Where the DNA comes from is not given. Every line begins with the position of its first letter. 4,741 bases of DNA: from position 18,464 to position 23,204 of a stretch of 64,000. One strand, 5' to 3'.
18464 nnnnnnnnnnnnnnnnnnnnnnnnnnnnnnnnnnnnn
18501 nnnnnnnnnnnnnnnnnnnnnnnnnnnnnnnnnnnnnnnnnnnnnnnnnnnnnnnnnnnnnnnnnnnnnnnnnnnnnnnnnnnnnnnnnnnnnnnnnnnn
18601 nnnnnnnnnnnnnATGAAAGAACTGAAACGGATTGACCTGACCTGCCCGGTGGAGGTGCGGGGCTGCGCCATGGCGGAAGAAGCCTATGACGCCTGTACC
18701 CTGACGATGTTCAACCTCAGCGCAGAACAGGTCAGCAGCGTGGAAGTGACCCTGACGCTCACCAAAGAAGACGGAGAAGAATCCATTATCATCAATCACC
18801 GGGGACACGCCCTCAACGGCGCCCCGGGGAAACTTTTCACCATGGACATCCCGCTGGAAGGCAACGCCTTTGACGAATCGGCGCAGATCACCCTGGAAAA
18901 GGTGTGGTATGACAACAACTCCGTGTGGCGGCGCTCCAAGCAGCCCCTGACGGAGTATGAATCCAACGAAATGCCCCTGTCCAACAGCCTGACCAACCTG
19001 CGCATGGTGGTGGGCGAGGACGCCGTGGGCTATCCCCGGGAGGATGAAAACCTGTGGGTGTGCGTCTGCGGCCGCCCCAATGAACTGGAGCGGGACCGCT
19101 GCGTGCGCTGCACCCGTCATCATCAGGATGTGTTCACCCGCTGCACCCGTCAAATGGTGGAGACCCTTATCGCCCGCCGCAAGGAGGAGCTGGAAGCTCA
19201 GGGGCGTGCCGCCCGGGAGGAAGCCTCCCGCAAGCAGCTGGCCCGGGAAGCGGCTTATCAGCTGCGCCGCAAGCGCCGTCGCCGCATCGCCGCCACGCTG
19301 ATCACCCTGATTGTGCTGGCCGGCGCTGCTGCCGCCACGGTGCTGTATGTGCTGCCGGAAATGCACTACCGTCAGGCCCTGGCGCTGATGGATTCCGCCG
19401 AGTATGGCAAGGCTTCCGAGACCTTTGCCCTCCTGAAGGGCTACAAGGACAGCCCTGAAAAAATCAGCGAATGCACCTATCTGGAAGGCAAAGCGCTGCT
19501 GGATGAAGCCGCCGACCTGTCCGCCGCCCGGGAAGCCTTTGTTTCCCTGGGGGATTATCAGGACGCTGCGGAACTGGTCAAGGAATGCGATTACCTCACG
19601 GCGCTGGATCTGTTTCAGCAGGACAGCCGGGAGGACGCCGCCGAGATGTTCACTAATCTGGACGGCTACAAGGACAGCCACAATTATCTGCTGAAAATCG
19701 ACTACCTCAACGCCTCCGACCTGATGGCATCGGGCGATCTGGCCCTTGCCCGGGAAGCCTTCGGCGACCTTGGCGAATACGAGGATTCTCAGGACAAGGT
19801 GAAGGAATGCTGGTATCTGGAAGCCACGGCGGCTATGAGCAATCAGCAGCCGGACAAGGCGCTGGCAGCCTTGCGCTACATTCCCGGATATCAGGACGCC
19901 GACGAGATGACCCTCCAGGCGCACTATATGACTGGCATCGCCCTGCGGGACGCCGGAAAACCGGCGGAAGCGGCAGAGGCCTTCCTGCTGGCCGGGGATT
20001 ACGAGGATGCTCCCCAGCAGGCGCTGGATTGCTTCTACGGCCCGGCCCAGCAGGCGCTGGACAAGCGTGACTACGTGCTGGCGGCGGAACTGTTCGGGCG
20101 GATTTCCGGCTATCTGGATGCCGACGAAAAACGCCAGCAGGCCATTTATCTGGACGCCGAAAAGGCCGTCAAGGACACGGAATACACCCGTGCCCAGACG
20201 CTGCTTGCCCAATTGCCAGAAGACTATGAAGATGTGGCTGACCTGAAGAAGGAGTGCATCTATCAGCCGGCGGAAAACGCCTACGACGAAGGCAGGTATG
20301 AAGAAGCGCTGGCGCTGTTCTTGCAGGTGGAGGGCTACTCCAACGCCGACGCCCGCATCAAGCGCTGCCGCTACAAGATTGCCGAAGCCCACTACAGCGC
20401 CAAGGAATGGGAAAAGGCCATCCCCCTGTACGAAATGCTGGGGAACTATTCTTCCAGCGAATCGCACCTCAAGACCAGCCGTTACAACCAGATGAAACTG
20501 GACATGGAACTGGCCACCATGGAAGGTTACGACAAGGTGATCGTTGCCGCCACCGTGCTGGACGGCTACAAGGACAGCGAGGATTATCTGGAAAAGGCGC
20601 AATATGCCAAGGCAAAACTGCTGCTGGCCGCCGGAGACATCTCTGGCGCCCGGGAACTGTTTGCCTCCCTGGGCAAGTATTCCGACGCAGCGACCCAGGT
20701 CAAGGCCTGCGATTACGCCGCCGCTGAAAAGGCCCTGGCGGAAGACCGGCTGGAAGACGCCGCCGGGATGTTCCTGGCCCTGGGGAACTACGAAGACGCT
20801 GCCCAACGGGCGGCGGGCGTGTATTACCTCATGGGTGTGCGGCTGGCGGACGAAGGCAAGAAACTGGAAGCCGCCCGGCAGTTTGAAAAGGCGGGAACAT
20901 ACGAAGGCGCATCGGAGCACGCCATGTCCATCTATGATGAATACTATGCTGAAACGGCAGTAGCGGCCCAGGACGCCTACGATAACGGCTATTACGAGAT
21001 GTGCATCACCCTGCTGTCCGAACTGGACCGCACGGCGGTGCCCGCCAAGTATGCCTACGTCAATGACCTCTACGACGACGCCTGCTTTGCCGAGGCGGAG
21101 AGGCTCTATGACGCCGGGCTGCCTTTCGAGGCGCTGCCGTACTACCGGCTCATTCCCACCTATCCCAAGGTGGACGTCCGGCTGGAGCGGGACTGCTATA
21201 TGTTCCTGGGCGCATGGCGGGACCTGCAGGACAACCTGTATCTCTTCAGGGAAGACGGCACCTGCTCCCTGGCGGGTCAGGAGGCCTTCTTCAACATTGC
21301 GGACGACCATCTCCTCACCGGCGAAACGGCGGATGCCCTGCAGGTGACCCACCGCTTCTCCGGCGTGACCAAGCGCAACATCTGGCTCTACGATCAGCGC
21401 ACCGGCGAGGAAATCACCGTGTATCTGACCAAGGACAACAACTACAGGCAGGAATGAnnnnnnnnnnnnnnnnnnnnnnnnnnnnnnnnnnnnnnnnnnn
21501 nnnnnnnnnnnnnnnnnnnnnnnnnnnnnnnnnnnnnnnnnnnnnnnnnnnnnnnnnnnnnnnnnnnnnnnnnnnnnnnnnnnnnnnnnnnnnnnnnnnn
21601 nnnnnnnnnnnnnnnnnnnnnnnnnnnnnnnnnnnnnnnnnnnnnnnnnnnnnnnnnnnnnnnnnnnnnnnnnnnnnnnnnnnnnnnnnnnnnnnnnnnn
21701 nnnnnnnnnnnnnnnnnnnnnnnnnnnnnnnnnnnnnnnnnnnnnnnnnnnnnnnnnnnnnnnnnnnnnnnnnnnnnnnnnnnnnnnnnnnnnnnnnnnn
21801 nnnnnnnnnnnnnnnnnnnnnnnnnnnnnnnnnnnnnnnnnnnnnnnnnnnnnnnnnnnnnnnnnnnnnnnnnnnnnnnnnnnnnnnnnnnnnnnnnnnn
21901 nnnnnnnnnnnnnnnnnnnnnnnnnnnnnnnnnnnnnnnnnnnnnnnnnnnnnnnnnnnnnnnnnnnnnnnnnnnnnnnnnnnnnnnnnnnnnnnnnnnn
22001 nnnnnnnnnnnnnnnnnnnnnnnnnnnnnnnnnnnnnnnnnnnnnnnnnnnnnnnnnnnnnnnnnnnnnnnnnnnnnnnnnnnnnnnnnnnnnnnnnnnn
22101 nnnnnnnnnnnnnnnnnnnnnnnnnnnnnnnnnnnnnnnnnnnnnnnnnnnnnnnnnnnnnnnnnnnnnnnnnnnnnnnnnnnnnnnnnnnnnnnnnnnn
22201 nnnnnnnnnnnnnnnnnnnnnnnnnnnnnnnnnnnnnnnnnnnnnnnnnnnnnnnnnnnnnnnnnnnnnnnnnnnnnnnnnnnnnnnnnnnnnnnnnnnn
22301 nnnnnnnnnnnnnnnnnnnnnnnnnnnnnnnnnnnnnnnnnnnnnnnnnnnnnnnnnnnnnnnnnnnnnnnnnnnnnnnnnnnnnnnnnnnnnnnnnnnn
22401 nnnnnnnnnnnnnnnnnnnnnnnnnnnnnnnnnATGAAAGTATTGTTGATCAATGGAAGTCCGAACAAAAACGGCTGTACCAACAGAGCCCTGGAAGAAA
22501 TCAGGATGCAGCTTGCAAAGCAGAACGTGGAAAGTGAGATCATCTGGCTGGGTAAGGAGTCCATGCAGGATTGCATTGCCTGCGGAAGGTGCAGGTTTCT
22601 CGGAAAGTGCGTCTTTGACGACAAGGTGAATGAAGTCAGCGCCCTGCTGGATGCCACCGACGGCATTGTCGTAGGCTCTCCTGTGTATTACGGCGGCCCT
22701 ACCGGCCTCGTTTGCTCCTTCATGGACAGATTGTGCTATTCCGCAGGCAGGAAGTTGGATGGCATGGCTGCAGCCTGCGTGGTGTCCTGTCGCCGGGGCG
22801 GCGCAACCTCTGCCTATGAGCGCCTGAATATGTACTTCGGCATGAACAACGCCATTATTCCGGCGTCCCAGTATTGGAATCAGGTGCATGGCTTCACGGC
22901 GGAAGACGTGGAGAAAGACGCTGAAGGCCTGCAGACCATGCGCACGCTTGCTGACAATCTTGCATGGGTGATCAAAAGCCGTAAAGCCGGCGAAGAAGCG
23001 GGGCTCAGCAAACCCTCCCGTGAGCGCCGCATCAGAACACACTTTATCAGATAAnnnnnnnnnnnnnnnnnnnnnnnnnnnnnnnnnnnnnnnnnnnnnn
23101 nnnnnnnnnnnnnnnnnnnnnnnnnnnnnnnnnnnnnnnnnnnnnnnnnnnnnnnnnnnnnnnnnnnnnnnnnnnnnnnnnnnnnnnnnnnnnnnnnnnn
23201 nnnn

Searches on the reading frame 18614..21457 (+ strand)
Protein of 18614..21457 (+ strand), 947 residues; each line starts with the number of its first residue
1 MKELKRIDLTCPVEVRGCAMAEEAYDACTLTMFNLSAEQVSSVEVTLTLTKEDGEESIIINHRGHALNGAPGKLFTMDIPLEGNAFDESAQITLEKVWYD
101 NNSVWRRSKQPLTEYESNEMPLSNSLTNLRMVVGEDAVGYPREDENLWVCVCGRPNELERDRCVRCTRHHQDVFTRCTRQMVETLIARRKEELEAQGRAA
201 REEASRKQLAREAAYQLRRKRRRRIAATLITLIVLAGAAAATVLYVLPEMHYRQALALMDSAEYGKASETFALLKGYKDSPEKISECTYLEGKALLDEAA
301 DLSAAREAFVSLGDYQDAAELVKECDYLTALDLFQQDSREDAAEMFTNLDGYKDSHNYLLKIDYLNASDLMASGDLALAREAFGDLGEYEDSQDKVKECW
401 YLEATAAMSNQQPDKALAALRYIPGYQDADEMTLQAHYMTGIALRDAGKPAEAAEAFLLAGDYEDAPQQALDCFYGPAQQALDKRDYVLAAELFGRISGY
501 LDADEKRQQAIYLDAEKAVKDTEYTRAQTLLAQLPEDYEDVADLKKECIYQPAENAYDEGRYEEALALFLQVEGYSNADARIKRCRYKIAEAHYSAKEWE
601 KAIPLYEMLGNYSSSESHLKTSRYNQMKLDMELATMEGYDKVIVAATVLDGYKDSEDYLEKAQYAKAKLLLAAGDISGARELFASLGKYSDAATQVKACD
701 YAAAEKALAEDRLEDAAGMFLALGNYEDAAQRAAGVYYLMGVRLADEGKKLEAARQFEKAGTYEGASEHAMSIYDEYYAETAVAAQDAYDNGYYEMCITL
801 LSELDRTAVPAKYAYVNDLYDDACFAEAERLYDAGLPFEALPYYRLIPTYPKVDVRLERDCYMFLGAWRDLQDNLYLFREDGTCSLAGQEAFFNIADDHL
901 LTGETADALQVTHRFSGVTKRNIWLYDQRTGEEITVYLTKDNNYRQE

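Call 9: search_protein_families(library=pfam, proteins=[window:18614-21457:+])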
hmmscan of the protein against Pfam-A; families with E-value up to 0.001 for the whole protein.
window:18614-21457:+ (947 aa): 2 families
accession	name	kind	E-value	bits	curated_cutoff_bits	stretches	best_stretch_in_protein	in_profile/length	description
PF13432.12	TPR_16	-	5.3e-05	24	32.7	0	401-461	1-59/65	Tetratricopeptide repeat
PF07719.23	TPR_2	-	0.00011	22.5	27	0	436-458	3-25/34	Tetratricopeptide repeat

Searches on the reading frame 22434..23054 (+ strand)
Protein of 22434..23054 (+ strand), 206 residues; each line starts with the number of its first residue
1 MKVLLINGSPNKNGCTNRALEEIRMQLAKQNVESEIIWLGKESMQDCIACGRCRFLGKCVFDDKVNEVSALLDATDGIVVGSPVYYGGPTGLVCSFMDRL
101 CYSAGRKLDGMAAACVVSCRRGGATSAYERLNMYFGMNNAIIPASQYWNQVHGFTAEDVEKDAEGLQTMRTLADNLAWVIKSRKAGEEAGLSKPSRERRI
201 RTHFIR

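Call 89: search_protein_families(library=pfam, proteins=[window:22434-23054:+], max_evalue=0.0001)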
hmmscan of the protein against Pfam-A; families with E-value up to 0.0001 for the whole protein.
window:22434-23054:+ (206 aa): 2 families
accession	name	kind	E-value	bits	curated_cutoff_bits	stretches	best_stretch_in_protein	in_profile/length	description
PF03358.20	FMN_red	-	4.9e-27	94.8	24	1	1-148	1-145/152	NADPH-dependent FMN reductase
PF02525.22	Flavodoxin_2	-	2.2e-07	31.2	27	1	1-154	1-167/198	Flavodoxin-like fold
